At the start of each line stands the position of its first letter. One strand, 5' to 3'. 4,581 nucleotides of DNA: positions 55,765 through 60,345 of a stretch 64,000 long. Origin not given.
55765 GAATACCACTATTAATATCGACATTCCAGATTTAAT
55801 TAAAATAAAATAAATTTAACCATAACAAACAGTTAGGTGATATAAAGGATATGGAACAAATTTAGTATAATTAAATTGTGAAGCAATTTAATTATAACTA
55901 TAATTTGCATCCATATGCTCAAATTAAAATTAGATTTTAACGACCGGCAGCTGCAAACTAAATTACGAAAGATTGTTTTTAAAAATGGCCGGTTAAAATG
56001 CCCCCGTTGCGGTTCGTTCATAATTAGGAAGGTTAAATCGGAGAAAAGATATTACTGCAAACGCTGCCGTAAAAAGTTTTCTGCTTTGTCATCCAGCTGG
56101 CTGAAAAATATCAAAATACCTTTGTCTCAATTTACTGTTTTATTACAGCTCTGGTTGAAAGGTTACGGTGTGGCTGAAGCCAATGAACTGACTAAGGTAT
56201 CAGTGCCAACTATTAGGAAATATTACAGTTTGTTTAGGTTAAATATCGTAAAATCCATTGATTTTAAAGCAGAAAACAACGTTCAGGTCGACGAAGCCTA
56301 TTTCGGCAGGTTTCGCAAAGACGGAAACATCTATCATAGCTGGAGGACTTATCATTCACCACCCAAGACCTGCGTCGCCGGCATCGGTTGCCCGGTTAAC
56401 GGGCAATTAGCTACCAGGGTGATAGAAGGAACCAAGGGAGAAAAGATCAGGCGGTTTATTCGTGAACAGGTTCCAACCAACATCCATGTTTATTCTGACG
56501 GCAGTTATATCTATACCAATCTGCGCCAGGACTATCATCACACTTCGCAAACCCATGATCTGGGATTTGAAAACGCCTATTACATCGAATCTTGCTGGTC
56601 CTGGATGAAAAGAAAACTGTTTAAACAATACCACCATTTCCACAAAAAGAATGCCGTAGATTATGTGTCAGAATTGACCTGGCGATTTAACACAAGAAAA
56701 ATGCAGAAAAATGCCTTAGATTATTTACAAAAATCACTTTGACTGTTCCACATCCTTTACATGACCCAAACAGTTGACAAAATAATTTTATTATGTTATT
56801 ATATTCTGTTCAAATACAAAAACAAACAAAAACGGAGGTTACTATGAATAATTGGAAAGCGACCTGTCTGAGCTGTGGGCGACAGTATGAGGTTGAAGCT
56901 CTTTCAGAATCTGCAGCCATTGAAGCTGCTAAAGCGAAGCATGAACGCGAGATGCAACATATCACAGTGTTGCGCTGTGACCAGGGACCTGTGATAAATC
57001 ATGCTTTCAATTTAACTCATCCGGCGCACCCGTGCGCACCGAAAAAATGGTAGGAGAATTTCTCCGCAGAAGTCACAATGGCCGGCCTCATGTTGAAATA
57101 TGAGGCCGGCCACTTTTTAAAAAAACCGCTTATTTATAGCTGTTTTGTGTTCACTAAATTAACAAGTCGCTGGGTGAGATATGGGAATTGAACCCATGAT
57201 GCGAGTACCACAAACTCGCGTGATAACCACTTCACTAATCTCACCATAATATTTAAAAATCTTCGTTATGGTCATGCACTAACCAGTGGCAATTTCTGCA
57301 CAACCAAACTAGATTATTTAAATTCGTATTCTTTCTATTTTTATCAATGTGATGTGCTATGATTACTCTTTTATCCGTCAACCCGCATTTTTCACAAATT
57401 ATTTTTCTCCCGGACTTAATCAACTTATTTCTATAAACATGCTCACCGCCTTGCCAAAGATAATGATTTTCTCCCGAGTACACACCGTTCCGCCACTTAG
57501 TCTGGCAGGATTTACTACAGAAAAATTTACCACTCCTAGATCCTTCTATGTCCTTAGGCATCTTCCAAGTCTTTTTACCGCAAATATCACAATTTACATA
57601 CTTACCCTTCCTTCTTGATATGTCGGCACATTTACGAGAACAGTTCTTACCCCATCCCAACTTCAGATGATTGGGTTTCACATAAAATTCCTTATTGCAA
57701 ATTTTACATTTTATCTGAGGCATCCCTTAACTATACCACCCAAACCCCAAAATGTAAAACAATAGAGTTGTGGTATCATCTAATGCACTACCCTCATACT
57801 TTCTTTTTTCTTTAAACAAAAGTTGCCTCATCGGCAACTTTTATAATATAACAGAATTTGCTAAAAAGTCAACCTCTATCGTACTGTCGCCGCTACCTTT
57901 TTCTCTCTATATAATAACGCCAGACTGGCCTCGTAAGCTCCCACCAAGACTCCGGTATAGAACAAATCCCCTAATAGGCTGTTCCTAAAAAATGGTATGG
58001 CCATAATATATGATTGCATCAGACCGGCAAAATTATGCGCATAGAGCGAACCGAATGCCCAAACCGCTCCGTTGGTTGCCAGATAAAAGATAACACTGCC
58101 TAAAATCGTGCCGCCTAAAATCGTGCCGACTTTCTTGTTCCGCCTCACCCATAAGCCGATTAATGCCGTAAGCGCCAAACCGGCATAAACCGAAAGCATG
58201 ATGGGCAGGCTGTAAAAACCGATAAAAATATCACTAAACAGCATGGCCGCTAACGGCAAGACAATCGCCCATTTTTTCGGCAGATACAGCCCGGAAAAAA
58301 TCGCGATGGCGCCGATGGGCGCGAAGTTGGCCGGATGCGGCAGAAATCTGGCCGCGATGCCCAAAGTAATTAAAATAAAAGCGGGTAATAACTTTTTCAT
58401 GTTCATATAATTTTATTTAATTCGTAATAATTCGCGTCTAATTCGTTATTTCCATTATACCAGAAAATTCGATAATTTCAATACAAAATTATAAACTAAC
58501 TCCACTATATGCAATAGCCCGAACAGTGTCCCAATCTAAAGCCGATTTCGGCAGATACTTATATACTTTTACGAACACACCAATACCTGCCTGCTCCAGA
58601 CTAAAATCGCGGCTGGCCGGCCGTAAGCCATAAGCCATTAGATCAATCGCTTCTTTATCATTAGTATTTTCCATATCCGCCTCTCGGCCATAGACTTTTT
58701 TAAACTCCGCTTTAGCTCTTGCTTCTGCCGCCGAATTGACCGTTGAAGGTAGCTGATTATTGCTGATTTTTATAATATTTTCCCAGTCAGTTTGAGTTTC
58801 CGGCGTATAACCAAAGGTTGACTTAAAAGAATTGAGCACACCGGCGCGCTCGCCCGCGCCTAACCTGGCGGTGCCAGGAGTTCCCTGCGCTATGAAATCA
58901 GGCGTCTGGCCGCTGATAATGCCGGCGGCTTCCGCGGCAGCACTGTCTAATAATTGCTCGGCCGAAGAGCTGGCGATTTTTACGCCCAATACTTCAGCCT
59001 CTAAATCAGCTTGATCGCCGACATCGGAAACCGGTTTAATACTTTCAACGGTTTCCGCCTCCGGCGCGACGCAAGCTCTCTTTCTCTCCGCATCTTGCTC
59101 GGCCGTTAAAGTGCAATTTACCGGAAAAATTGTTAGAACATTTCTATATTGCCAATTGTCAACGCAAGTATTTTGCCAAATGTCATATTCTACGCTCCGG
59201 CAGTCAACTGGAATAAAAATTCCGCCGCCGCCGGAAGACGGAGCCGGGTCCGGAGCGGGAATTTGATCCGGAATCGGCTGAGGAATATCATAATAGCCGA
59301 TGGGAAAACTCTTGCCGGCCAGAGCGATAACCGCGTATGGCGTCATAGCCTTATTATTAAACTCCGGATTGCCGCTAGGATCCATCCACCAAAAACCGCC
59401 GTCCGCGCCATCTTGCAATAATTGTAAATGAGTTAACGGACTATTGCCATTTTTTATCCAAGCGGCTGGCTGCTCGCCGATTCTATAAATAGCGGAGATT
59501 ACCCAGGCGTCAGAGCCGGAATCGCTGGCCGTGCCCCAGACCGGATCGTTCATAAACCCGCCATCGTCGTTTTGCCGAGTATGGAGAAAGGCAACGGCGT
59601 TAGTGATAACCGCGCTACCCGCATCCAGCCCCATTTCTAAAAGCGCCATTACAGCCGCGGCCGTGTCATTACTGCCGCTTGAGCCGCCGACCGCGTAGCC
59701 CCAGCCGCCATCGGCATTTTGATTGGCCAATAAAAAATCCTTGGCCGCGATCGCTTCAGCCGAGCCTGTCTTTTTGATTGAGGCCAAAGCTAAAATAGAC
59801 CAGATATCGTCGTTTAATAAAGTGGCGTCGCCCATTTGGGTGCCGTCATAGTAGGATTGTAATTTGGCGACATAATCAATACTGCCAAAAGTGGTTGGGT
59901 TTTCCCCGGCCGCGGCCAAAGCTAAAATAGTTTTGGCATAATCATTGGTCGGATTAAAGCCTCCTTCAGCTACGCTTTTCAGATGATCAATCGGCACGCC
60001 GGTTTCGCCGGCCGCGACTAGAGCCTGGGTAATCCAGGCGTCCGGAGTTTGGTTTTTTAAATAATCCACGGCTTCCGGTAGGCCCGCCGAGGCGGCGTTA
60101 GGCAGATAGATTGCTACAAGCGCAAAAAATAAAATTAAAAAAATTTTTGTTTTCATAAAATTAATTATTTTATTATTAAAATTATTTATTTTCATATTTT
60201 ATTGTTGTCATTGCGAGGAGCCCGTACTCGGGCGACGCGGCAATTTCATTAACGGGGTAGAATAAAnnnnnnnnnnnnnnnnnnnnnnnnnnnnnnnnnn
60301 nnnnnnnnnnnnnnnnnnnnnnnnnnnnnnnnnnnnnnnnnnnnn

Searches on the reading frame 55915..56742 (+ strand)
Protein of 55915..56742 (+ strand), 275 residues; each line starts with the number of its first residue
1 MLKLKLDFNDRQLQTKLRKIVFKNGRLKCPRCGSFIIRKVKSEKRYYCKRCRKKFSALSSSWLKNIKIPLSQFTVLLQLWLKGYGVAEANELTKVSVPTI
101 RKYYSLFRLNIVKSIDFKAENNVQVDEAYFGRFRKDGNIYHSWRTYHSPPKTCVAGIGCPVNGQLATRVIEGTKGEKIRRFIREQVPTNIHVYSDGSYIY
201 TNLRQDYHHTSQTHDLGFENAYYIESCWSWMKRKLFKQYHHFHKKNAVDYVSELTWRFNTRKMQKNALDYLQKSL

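Call 7: search_protein_families(library=pfam, proteins=[window:55915-56742:+], max_evalue=0.01)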
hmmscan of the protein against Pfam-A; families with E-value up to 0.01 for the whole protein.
window:55915-56742:+ (275 aa): 5 families
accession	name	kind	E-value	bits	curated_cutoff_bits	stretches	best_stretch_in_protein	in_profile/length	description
PF12762.13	DDE_Tnp_IS1595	-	2.8e-17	63.6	27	1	120-259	3-153/153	ISXO2-like transposase domain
PF12760.12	Zn_ribbon_IS1595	-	3.4e-06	27.4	25.4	1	10-53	3-45/46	Transposase zinc-ribbon domain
PF09723.15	Zn_ribbon_8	-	0.0037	17.7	34.4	0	46-60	6-20/41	Zinc ribbon domain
PF17283.8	Zn_ribbon_SprT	-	0.0065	16.9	28.1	1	29-55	7-34/38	SprT-like zinc ribbon domain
PF06827.20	zf-FPG_IleRS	-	0.0078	16.5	21.3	0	27-53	2-29/30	Zinc finger found in FPG and IleRS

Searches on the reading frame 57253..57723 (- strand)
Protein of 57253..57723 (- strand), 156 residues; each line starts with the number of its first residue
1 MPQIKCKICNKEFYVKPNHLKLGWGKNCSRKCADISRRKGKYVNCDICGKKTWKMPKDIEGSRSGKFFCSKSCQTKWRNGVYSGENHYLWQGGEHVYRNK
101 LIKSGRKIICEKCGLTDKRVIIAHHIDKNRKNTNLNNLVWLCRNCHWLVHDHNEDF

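Call 7: search_protein_families(library=pfam, proteins=[window:57253-57723:-], max_evalue=0.01)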
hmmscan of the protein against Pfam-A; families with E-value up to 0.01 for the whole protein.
window:57253-57723:- (156 aa): 1 family
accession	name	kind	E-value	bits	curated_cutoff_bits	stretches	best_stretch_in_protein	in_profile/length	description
PF01844.29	HNH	-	0.0015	19.1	21.4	1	110-150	1-45/47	HNH endonuclease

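Call 26: find_homologous_proteins(query=window:57253-57723:-)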
Query window:57253-57723:- (156 aa): 256 proteins with E <= 0.001 among 260 candidates; the best 120 are listed.
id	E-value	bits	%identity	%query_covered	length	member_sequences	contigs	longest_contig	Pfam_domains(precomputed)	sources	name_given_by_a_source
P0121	1.1e-92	327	88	100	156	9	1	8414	-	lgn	-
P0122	9.7e-90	317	82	100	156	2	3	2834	-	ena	-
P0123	7.2e-84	298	78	100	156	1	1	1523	-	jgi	-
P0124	6.6e-82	292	82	95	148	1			-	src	-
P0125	1.8e-74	267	72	100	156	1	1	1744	-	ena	-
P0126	6.6e-70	252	68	99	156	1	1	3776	PF01844.30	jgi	jgi:hypothetical protein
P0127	5.0e-69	250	67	99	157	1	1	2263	-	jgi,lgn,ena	-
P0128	6.3e-69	249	68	99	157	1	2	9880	-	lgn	-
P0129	9.7e-67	242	66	97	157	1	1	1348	-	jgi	jgi:hypothetical protein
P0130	2.5e-65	238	65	100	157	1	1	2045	PF13392.13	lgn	-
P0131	5.7e-65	236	64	99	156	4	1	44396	-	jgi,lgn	jgi:hypothetical protein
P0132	4.1e-64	234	65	100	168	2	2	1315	-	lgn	-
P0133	7.3e-64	233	65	100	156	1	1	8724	-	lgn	-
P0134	1.5e-62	228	65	96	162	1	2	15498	-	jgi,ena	-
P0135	2.5e-62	228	58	99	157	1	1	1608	-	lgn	-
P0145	4.5e-59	217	59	100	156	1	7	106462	PF13392.13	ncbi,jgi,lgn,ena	-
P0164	2.3e-57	212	62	97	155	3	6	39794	-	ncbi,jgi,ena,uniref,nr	ncbi:MAG: hypothetical protein UT67_C0005G0013 [Candidatus Magasanikbacteria bacterium GW2011_GWA2_4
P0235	1.4e-49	186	56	100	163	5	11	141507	-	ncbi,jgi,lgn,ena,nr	ncbi:MAG TPA: HNH endonuclease [Candidatus Woesebacteria bacterium]|nr:HNH endonuclease [Candidatus 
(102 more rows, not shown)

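Call 27: find_encoding_contigs(protein=P0145, flank=2000, max_places=10)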
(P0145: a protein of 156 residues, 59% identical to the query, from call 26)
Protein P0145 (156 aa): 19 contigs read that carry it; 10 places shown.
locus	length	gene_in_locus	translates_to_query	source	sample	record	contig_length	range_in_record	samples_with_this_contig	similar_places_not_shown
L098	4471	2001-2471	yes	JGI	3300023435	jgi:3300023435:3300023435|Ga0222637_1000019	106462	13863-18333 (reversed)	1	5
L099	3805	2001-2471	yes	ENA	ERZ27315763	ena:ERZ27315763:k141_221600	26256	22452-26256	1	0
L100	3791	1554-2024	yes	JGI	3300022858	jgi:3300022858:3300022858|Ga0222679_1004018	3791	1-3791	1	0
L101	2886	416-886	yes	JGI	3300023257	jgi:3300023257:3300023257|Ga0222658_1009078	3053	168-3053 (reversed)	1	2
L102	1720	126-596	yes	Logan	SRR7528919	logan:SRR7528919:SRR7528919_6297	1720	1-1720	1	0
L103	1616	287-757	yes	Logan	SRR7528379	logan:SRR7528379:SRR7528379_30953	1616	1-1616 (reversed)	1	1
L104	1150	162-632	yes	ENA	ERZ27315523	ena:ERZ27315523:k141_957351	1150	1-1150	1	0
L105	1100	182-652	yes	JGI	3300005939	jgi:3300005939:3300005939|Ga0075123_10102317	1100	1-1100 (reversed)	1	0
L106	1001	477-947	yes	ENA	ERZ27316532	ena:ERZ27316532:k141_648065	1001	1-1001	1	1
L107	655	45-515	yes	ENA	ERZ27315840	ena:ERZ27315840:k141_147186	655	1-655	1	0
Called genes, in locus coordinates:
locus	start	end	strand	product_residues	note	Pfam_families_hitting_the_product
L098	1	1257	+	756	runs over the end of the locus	PF01138:RNase_PH, PF03725:RNase_PH_C, PF01138:RNase_PH, PF00013:KH_1, PF00575:S1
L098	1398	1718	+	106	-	PF01541:GIY-YIG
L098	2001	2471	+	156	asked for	PF13392:HNH_3 (faint)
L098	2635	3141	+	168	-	PF20603:Bact_hydrolase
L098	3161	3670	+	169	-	PF01872:RibD_C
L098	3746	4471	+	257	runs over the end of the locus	PF01978:TrmB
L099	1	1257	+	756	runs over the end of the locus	PF01138:RNase_PH, PF03725:RNase_PH_C, PF01138:RNase_PH, PF00013:KH_1, PF00575:S1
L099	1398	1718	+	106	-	PF01541:GIY-YIG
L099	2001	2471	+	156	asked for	PF13392:HNH_3 (faint)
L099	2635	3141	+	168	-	PF20603:Bact_hydrolase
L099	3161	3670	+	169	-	PF00186:DHFR_1 (weak), PF01872:RibD_C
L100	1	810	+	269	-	?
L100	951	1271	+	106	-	PF01541:GIY-YIG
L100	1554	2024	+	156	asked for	PF13392:HNH_3 (faint)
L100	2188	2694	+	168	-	PF20603:Bact_hydrolase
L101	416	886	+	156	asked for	PF13392:HNH_3 (faint)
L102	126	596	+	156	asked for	PF13392:HNH_3 (faint)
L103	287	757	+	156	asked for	PF13392:HNH_3 (faint)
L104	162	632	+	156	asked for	PF13392:HNH_3 (faint)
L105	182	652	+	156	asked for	PF13392:HNH_3 (faint)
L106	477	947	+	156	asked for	PF13392:HNH_3 (faint)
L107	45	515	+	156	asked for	PF13392:HNH_3 (faint)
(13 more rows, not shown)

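Call 28: find_encoding_contigs(protein=P0235, flank=2000, max_places=10)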
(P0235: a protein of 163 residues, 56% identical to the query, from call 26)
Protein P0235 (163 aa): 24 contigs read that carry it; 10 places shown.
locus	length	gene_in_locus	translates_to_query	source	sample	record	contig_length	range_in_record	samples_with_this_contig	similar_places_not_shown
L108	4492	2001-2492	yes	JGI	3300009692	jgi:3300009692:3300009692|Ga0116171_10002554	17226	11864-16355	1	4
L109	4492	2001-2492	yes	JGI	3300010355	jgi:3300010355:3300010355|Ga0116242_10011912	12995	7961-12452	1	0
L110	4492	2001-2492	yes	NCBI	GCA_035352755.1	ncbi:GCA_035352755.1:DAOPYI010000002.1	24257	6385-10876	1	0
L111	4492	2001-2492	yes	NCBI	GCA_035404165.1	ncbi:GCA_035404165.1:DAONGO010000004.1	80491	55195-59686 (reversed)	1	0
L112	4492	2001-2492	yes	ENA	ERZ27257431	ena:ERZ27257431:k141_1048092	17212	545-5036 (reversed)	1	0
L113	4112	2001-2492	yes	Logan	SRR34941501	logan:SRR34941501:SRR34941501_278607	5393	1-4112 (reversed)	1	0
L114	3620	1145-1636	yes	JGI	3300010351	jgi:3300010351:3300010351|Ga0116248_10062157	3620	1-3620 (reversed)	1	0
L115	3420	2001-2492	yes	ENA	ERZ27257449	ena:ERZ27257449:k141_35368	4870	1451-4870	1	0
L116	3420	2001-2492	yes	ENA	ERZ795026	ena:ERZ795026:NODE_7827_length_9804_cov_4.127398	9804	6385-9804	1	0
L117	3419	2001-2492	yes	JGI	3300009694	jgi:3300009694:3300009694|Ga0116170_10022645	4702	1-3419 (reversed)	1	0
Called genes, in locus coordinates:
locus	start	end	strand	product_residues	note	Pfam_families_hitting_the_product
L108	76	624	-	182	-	PF13483:Lactamase_B_3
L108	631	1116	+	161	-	-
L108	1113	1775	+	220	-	-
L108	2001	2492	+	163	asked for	-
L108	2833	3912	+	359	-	PF01546:Peptidase_M20, PF07687:M20_dimer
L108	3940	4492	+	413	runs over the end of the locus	PF13393:tRNA-synt_His, PF03129:HGTP_anticodon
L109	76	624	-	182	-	PF13483:Lactamase_B_3 (weak)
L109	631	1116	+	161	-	-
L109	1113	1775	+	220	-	-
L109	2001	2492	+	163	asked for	-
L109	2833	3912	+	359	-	PF01546:Peptidase_M20, PF07687:M20_dimer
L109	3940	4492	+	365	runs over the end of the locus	?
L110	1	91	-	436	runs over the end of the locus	PF00772:DnaB, PF13481:AAA_25, PF03796:DnaB_C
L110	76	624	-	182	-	PF13483:Lactamase_B_3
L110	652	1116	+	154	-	PF09136:Glucodextran_B (faint)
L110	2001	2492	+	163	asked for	-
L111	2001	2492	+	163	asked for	-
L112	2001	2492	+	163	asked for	-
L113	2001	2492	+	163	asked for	-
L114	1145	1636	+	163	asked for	-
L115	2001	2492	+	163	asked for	-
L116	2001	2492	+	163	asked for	-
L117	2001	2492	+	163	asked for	-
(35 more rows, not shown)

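Call 29: find_encoding_contigs(protein=P0164, flank=2000, max_places=10)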
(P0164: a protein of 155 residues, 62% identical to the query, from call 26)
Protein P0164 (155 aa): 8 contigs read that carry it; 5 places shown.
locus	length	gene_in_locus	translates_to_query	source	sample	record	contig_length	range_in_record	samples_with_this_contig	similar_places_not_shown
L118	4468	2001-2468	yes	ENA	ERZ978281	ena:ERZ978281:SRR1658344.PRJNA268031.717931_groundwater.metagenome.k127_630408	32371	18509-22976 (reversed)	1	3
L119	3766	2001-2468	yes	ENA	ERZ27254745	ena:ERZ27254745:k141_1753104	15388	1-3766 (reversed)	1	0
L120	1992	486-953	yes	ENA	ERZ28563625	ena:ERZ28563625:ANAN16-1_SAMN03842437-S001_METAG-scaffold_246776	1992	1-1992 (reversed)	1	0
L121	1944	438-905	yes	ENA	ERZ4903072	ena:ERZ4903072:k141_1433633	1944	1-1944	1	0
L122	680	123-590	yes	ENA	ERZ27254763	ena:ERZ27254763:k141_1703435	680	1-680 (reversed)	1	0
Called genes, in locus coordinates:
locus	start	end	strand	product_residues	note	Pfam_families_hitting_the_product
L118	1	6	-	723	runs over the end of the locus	PF01138:RNase_PH, PF03725:RNase_PH_C, PF01138:RNase_PH, PF00013:KH_1, PF00575:S1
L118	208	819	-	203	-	PF01936:NYN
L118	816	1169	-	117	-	PF00312:Ribosomal_S15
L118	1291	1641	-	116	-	PF18895:T4SS_pilin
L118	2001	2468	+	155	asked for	-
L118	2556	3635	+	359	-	PF06925:MGDG_synth, PF00534:Glycos_transf_1, PF04101:Glyco_tran_28_C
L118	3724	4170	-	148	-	PF18895:T4SS_pilin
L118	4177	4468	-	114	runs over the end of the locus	PF18895:T4SS_pilin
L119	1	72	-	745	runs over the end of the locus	PF01138:RNase_PH, PF03725:RNase_PH_C, PF01138:RNase_PH, PF00013:KH_1, PF00575:S1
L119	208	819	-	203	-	PF01936:NYN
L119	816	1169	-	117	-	PF00312:Ribosomal_S15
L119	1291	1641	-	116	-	PF18895:T4SS_pilin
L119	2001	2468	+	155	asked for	-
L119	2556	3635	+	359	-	PF06925:MGDG_synth, PF00534:Glycos_transf_1, PF04101:Glyco_tran_28_C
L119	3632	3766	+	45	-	?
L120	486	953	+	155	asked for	-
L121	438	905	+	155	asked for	-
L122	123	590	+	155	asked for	-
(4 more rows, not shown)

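Call 71: search_protein_families(library=pfam, proteins=[L098:1398-1718:+], max_evalue=0.01)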
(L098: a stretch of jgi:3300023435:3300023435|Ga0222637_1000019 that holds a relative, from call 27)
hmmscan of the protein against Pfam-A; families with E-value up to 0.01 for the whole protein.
L098:1398-1718:+ (106 aa): 1 family
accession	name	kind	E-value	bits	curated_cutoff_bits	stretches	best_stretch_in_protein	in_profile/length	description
PF01541.30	GIY-YIG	-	1.7e-14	54.3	22.6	1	18-87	1-74/78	GIY-YIG catalytic domain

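Call 82: search_protein_families(library=phrogs, proteins=[window:57256-57723:-], max_evalue=0.001)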
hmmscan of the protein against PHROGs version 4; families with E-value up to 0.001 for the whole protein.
window:57256-57723:- (156 aa): 9 families
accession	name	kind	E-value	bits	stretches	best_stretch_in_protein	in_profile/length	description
phrog_1271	-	DNA, RNA and nucleotide metabolism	2.2e-14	54.6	1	5-154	179-320/361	HNH endonuclease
phrog_8048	-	DNA, RNA and nucleotide metabolism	2.1e-06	28.2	1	107-154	176-230/273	HNH endonuclease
phrog_10822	-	DNA, RNA and nucleotide metabolism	4.9e-05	24.1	1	93-146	86-144/245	HNH endonuclease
phrog_15471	-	DNA, RNA and nucleotide metabolism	0.00017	22.4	0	5-64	104-163/183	HNH endonuclease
phrog_8446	-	DNA, RNA and nucleotide metabolism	0.00023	21.9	1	45-146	108-192/211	HNH endonuclease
phrog_14736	-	DNA, RNA and nucleotide metabolism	0.0003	21.5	1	98-150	22-79/202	HNH endonuclease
phrog_20332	-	unknown function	0.00044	21.2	0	3-35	5-37/139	-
phrog_17137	-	unknown function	0.00048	21.5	0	3-41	7-45/95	-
phrog_21416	-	unknown function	0.00073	20.6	1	8-41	111-144/153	-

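Call 83: search_protein_families(library=ncbifam, proteins=[window:57256-57723:-], max_evalue=0.001)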
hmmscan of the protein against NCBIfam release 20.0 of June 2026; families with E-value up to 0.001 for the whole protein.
window:57256-57723:- (156 aa): 0 families

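Call 95: search_protein_families(library=padloc, proteins=[window:57256-57723:-], max_evalue=0.001)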
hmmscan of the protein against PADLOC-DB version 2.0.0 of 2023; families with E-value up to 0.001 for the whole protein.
window:57256-57723:- (156 aa): 2 families
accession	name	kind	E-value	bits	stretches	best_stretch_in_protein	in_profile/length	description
PDLC03673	HEase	-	2.8e-05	21.8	1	82-152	58-136/227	homing endonuclease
PDLC00642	ZorE2|ZorE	-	4e-05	21.2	1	101-152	207-261/283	HNH endonuclease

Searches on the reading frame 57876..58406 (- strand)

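Call 7: search_protein_families(library=pfam, proteins=[window:57876-58406:-], max_evalue=0.01)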
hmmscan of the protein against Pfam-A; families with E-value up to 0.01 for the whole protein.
window:57876-58406:- (176 aa): 2 families
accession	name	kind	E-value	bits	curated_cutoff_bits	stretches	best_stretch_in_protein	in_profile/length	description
PF20221.3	DUF6580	-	7e-49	166.6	27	1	7-160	8-154/162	Family of unknown function (DUF6580)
PF07297.17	DPM2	-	0.006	17.3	27.3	0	39-70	38-69/75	Dolichol phosphate-mannose biosynthesis regulatory protein (DPM2)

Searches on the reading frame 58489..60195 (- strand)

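Call 7: search_protein_families(library=pfam, proteins=[window:58489-60195:-], max_evalue=0.01)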
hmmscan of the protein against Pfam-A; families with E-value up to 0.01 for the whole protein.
window:58489-60195:- (568 aa): 3 families
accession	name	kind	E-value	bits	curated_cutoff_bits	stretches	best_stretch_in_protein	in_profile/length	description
PF13243.12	SQHop_cyclase_C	-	4.6e-10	39.5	26.1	2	145-226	158-232/319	Squalene-hopene cyclase C-terminal domain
PF13249.12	SQHop_cyclase_N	-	0.00026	20.7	26.2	1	134-207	33-106/291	Squalene-hopene cyclase N-terminal domain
PF00432.27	Prenyltrans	-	0.00035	20.5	26.5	1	130-221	32-125/304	Prenyltransferase alpha-alpha toroid domain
